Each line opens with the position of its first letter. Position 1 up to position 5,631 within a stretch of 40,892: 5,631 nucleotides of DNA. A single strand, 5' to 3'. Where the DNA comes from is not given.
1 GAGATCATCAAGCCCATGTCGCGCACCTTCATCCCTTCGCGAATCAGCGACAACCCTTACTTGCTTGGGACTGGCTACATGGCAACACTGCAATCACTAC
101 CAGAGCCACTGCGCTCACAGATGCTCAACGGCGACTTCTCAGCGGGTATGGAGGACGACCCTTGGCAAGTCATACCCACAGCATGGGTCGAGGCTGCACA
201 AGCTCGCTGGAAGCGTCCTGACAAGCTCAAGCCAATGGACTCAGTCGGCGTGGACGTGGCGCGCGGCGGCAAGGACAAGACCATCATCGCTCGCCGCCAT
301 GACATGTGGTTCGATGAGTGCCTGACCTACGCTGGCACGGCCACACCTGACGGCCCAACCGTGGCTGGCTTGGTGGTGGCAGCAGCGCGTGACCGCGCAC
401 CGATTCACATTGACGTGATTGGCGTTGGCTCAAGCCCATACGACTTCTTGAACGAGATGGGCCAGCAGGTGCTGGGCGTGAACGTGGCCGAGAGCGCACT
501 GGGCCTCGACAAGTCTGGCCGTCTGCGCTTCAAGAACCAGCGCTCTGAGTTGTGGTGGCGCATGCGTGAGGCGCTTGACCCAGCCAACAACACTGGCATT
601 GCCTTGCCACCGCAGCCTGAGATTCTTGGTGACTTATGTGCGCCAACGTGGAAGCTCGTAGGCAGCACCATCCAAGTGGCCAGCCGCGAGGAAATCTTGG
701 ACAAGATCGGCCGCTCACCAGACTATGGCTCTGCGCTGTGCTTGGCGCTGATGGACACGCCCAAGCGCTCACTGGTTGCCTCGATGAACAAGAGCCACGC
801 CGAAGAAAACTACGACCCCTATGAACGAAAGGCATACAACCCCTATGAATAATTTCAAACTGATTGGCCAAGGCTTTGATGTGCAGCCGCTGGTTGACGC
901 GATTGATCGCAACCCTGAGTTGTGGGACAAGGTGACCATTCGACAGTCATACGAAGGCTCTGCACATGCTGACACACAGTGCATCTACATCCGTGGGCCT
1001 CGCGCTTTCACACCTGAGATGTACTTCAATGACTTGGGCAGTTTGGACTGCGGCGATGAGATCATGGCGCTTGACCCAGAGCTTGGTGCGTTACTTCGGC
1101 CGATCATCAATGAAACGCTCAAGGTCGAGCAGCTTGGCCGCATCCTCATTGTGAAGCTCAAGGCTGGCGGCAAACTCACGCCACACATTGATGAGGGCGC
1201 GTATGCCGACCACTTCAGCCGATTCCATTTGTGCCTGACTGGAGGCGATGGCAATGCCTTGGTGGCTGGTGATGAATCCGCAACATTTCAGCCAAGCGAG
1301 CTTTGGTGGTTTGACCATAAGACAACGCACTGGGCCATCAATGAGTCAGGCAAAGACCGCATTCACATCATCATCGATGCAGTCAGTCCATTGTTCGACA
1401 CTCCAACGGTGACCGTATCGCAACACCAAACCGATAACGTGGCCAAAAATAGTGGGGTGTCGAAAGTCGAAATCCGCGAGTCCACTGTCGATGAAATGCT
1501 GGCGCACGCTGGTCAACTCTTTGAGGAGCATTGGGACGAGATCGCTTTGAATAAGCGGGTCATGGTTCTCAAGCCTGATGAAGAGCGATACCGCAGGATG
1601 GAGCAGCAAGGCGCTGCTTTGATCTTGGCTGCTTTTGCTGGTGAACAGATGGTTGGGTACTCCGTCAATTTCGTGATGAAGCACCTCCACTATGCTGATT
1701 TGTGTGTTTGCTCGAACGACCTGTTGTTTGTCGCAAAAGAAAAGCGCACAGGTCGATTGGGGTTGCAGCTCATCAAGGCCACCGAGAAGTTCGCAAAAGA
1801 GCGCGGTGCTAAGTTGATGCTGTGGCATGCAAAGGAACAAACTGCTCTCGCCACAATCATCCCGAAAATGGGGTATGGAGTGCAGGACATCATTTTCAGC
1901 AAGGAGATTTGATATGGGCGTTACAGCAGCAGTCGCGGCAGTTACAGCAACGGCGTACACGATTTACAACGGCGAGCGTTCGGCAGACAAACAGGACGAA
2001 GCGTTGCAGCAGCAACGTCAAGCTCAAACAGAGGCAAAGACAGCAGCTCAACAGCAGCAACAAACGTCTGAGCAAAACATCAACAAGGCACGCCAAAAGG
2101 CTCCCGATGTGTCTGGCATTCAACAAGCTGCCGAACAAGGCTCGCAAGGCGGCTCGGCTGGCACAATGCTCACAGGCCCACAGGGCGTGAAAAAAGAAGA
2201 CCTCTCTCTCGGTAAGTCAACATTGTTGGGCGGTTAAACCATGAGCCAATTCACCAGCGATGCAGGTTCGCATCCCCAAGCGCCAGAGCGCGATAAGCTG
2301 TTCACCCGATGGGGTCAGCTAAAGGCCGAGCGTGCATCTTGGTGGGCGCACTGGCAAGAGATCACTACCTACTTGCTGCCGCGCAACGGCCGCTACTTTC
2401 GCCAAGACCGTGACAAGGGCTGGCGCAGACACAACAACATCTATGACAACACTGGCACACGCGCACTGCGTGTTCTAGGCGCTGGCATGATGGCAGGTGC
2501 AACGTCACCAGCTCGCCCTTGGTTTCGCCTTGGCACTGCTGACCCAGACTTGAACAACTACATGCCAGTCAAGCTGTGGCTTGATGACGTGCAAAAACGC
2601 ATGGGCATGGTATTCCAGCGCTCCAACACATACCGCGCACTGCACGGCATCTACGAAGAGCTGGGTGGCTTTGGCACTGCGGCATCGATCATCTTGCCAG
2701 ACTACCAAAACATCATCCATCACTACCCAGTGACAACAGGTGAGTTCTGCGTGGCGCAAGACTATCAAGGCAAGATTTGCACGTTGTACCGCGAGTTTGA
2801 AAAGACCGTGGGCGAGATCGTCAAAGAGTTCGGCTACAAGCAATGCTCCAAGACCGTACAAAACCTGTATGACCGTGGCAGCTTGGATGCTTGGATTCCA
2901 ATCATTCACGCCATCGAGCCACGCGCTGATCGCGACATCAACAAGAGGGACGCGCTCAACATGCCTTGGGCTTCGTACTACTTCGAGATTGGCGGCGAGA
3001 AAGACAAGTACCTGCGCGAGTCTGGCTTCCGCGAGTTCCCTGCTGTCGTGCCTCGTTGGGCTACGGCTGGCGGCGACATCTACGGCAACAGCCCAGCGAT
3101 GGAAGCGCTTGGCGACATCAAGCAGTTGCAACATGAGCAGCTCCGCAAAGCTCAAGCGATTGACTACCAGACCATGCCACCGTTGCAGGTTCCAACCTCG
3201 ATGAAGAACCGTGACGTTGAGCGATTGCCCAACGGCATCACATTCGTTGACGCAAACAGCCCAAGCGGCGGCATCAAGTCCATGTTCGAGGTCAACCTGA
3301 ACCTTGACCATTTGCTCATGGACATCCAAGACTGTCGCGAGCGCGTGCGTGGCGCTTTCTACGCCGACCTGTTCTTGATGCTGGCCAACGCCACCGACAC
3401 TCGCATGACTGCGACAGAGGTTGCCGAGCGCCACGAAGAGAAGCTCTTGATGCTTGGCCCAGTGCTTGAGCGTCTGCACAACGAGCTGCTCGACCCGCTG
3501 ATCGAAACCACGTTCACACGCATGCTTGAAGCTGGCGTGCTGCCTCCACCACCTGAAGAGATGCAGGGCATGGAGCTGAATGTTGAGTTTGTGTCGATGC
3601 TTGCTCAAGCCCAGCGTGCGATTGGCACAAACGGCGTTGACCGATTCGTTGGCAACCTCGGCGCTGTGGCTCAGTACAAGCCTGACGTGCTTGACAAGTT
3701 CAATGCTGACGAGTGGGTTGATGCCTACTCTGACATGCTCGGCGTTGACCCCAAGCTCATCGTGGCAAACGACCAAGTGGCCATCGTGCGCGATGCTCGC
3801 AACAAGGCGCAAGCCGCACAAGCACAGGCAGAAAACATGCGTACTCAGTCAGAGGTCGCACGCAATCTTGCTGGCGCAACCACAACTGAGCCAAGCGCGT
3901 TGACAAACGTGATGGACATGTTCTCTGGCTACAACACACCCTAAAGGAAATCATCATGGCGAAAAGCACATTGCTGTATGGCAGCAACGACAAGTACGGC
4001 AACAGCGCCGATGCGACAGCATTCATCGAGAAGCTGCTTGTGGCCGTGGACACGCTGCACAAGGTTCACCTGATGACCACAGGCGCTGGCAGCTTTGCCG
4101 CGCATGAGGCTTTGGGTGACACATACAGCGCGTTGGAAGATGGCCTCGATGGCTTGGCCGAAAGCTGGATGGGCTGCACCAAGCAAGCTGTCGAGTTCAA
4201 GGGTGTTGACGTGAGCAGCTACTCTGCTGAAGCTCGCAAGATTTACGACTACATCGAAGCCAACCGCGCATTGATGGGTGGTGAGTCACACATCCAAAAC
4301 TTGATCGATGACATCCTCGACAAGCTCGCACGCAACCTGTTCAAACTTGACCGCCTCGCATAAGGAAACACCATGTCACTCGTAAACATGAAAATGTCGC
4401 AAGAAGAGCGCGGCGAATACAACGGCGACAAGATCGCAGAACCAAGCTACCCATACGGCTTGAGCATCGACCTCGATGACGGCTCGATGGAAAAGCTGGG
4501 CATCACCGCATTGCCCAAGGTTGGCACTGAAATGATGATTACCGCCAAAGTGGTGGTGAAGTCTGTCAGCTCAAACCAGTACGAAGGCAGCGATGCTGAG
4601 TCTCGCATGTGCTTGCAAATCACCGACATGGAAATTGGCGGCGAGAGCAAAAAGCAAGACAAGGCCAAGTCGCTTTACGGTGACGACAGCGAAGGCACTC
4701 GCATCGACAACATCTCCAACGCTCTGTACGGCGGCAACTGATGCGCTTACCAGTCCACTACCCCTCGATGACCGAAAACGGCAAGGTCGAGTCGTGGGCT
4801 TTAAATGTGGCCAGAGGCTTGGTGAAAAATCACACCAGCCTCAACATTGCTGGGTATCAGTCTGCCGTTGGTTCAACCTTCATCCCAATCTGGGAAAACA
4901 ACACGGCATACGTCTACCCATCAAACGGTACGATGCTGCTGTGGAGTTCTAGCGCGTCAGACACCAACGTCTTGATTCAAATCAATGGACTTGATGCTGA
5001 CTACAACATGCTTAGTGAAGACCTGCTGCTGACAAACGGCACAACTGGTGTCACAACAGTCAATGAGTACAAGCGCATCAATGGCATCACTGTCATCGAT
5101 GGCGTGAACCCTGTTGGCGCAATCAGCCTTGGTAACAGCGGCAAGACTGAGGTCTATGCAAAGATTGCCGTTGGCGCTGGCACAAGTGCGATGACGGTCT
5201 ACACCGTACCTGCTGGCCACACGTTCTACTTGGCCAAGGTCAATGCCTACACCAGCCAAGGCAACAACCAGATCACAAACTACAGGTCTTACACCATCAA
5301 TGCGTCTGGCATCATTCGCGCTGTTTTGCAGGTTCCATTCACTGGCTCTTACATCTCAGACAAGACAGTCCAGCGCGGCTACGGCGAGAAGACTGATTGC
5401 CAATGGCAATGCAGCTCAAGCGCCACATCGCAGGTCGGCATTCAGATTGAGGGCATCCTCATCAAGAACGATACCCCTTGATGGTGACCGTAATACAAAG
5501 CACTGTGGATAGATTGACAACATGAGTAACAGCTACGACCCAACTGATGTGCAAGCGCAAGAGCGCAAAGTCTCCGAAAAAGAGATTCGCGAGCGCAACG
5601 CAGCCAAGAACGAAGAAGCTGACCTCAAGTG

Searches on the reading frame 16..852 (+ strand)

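Call 8: search_protein_families(library=phrogs, proteins=[window:16-852:+])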
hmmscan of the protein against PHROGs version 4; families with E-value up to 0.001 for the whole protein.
window:16-852:+ (278 aa): 2 families
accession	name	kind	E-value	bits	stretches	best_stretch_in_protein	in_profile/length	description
phrog_2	-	head and packaging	2.6e-13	50.6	1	7-256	426-597/807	terminase large subunit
phrog_979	-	head and packaging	3.3e-06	27.1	1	2-83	365-444/642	terminase large subunit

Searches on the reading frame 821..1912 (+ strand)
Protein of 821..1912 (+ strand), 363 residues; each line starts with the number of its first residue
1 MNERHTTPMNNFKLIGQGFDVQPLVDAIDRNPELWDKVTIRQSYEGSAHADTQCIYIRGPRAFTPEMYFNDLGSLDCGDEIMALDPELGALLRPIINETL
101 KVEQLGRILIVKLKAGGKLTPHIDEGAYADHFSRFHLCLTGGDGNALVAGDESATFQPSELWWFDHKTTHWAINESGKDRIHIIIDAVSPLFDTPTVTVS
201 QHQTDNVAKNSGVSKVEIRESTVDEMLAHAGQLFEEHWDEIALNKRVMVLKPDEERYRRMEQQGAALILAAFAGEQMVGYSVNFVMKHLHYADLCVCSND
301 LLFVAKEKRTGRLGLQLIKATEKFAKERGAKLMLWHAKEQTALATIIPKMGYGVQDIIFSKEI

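Call 8: search_protein_families(library=phrogs, proteins=[window:821-1912:+])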
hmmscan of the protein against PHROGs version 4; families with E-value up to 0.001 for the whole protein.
window:821-1912:+ (363 aa): 3 families
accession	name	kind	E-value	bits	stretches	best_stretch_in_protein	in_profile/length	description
phrog_1249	-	other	7.2e-14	52.9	1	219-362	14-156/180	acetyltransferase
phrog_32420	-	unknown function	4.2e-08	34.4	1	92-186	82-174/180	-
phrog_25472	-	unknown function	3.4e-05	24.4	1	90-187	119-212/234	-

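Call 10: search_protein_families(library=pfam, proteins=[window:821-1912:+], max_evalue=0.01)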
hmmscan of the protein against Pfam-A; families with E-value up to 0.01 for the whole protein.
window:821-1912:+ (363 aa): 2 families
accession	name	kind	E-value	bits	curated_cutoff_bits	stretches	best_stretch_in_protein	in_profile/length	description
PF05118.21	Asp_Arg_Hydrox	-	8e-11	42.5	22.6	1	86-190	57-157/157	Aspartyl/Asparaginyl beta-hydroxylase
PF13673.13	Acetyltransf_10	-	0.00058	20.3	23.6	1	255-352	20-107/128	Acetyltransferase (GNAT) domain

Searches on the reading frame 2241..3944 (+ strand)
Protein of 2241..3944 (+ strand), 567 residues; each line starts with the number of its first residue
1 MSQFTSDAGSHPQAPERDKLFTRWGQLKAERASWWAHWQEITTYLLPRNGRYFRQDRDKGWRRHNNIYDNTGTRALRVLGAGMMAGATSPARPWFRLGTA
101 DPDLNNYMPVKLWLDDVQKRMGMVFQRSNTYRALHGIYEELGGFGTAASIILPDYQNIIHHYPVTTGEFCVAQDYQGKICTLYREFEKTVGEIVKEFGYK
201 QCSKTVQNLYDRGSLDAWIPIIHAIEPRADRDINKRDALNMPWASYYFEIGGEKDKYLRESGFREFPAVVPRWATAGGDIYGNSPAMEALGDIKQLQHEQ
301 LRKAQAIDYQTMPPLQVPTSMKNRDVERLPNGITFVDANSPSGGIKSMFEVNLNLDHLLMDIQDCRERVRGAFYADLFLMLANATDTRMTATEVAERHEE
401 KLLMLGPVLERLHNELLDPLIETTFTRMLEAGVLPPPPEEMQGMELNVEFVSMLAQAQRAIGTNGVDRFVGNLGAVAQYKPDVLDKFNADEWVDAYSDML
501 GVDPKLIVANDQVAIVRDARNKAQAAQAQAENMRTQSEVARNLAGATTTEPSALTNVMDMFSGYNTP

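Call 8: search_protein_families(library=phrogs, proteins=[window:2241-3944:+])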
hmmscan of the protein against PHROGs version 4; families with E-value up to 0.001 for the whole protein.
window:2241-3944:+ (567 aa): 5 families
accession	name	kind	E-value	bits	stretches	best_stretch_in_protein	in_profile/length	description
phrog_332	-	connector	7.3e-174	580.2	1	18-560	12-559/560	head-tail adaptor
phrog_21643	-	unknown function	8.1e-56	190.1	1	329-558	37-265/268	-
phrog_21528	-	unknown function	1e-49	170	1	16-233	2-221/224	-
phrog_449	-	connector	2.7e-26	93.2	1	17-541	5-509/520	head-tail adaptor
phrog_13517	-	unknown function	0.00072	21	0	170-235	17-81/138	-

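Call 21: find_related_loci(query=window:2241-3944:+, collection=viral_contigs, flank=10000)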
Query window:2241-3944:+ (567 aa) in viral_contigs; peptide patterns used: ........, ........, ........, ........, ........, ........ (x = any residue, [..] = any of these).
183 stretches matched a pattern; 181 encode a relative of the query (tblastn E <= 1e-3); the best 80 are kept; 80 distinct loci.
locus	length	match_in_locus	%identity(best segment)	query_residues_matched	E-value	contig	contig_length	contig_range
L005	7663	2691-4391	97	1-567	0e+0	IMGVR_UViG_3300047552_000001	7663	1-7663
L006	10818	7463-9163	97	1-567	0e+0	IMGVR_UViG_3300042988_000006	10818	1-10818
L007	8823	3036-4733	97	1-566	0e+0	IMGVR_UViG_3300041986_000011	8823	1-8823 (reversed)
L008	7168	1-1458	97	81-566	0e+0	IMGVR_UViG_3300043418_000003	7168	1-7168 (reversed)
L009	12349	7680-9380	79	1-567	0e+0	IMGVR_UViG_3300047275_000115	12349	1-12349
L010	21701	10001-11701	79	1-567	0e+0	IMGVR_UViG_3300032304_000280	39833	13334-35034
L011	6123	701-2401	79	1-567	0e+0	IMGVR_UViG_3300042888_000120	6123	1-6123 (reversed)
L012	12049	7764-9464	79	1-567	0e+0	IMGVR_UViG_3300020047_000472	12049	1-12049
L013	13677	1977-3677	79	1-567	0e+0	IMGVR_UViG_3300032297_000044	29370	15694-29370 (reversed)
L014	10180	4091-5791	79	1-567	0e+0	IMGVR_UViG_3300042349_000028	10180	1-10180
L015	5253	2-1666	81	11-567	0e+0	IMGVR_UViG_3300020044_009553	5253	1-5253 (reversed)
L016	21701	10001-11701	79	1-567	0e+0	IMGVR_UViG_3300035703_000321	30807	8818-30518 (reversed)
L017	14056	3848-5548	79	1-567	0e+0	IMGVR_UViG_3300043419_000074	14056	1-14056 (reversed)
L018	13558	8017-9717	79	1-567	0e+0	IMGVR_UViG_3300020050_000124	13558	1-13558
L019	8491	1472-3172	79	1-567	0e+0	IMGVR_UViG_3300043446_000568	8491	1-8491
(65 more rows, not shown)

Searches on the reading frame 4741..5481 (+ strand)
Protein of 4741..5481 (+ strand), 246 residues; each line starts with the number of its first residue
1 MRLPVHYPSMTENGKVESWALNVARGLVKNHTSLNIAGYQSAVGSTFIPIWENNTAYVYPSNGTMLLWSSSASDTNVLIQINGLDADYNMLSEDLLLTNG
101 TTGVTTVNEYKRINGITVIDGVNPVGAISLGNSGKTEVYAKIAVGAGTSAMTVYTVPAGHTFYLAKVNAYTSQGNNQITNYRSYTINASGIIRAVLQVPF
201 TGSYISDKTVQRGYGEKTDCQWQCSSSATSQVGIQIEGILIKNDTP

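Call 8: search_protein_families(library=phrogs, proteins=[window:4741-5481:+])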
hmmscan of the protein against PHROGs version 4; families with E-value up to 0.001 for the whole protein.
window:4741-5481:+ (246 aa): 1 family
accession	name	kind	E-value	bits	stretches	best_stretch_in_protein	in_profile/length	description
phrog_8198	-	unknown function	1.6e-23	84.4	1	17-243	37-262/262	-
